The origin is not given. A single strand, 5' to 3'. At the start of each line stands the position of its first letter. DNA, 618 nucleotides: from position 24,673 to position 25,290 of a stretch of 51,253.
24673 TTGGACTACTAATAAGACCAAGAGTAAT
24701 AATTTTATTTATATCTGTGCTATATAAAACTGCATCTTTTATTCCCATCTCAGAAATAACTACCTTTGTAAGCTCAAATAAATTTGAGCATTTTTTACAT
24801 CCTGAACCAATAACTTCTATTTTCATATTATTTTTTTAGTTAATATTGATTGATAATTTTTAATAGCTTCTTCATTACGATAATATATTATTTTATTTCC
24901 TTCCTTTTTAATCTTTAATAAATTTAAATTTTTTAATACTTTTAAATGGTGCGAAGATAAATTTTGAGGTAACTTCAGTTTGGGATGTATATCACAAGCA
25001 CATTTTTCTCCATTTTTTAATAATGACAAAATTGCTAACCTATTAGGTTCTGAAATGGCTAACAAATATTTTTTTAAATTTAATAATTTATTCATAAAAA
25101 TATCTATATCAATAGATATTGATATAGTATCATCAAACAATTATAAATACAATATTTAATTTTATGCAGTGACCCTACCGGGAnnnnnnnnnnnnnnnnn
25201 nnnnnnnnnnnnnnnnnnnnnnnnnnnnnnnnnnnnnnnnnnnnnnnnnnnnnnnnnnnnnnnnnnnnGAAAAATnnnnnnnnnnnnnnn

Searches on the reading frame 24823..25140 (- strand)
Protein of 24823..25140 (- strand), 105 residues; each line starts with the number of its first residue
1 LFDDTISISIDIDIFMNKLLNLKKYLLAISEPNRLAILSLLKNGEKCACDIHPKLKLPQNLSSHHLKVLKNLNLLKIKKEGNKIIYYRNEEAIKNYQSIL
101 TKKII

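Call 4: search_protein_families(library=pfam, proteins=[window:24823-25140:-], max_evalue=1)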
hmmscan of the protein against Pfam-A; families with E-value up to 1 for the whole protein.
window:24823-25140:- (105 aa): 4 families
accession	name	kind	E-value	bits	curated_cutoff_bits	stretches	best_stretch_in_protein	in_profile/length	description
PF01022.26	HTH_5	-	2.7e-11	43.6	22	1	32-75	2-45/47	Bacterial regulatory protein, arsR family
PF12840.13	HTH_20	-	0.0014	19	27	1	30-76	2-49/51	Helix-turn-helix domain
PF01978.25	TrmB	-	0.11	12.9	25.6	1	38-86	15-62/68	Sugar-specific transcriptional regulator TrmB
PF05738.19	Cna_B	-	0.13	13.2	22.3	1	39-100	24-77/87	Cna protein B-type domain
